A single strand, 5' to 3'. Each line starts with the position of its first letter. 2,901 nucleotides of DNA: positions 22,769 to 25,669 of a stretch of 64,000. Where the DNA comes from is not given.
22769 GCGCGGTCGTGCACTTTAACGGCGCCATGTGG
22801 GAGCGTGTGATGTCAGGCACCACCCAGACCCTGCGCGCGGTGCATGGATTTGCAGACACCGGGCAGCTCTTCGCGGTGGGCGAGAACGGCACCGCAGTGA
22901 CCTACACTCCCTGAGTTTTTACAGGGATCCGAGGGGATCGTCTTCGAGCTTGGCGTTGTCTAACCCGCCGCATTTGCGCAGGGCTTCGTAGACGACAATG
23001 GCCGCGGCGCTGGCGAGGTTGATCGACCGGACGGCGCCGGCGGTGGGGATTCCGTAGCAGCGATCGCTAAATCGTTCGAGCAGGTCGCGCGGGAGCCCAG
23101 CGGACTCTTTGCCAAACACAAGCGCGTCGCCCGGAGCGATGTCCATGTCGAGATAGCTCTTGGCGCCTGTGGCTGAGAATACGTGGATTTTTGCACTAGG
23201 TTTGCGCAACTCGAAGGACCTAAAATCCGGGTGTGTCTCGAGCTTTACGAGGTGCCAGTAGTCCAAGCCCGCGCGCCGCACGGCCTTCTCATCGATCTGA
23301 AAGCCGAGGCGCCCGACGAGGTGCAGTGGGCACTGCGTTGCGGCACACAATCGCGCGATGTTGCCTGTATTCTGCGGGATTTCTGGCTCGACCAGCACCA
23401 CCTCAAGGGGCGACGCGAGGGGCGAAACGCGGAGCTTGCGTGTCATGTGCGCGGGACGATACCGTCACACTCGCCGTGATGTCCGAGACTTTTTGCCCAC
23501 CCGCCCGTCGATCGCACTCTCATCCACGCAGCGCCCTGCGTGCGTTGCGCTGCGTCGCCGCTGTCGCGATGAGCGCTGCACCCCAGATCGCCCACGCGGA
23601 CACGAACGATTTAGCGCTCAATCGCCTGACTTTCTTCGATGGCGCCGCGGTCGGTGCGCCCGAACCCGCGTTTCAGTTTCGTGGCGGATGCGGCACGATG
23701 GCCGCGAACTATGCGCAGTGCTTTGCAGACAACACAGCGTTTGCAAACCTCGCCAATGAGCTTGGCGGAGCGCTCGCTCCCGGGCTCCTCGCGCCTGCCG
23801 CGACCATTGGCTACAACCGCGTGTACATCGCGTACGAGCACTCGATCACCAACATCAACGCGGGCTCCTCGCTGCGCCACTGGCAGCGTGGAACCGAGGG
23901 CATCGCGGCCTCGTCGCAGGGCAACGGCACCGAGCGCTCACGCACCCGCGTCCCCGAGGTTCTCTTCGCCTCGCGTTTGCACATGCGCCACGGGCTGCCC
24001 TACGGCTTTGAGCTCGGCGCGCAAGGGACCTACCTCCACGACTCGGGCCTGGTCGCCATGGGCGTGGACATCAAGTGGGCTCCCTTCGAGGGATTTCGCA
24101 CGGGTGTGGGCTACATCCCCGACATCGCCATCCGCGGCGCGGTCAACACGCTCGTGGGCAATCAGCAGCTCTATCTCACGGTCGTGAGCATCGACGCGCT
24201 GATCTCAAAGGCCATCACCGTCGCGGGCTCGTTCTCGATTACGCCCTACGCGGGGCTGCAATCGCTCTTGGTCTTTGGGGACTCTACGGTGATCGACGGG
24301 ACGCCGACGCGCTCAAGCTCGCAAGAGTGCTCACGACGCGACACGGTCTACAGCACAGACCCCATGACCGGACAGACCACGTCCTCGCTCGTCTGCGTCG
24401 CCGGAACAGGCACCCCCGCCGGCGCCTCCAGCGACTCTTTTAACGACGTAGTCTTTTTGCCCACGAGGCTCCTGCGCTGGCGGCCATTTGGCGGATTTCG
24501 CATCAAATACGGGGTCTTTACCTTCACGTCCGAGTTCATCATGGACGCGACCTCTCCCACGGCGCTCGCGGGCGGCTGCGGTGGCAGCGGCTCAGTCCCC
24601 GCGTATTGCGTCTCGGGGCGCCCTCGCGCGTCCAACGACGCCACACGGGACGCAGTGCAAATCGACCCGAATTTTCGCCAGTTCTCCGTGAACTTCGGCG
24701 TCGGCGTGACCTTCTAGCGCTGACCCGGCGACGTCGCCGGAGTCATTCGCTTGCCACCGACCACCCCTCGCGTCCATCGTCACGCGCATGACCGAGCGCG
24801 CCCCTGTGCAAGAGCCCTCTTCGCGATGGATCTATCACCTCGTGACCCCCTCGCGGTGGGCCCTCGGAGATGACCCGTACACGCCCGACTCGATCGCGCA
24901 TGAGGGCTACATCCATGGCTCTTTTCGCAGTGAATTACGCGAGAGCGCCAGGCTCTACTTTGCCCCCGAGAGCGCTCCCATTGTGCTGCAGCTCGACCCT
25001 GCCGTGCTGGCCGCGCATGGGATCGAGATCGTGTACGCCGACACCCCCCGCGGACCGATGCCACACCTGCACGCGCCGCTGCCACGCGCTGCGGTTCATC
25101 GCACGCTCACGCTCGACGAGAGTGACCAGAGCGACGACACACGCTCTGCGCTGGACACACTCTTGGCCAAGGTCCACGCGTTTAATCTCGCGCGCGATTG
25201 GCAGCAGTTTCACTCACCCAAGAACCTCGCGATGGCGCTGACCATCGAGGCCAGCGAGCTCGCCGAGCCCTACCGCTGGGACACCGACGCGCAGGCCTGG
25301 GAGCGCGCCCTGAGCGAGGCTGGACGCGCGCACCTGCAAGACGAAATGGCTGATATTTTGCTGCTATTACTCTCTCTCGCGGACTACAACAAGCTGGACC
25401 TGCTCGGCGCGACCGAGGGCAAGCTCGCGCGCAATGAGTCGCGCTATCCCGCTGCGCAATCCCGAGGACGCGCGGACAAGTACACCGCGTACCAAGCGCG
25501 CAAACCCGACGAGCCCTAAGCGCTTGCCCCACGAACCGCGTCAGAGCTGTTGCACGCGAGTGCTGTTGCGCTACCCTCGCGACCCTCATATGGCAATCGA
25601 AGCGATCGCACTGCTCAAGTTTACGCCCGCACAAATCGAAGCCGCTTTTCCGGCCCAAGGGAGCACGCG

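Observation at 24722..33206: Recurrent 20–22-nt GC palindrome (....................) at gene 3' ends and embedded in two coding regions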

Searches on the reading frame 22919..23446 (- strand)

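Call 12: search_protein_families(library=pfam, proteins=[window:22919-23446:-], max_evalue=0.01)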
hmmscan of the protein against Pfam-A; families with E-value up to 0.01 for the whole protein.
window:22919-23446:- (175 aa): 1 family
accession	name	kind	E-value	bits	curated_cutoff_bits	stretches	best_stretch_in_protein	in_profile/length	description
PF00588.24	SpoU_methylase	-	9.4e-31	107.3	29.7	1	14-153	2-142/142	SpoU rRNA Methylase family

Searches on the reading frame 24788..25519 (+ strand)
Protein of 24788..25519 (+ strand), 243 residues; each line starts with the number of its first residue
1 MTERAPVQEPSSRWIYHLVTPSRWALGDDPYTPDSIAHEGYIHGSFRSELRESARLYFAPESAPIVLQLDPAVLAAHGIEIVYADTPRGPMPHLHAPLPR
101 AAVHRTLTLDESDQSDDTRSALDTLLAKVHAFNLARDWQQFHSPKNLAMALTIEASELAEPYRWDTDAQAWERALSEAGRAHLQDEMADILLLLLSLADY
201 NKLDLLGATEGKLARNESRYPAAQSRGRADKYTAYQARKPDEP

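Call 11: search_protein_families(library=pfam, proteins=[window:24788-25519:+], max_evalue=0.01)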
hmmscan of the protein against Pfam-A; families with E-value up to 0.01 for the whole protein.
window:24788-25519:+ (243 aa): 3 families
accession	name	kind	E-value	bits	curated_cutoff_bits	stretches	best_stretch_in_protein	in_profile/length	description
PF06108.18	DUF952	-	8.9e-11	42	23.7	1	21-105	4-89/90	Protein of unknown function (DUF952)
PF12643.12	MazG-like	-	0.0001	22.9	27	1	152-233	4-83/85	MazG-like family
PF03819.22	MazG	-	0.0076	16.9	22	0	144-221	3-71/74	MazG nucleotide pyrophosphohydrolase domain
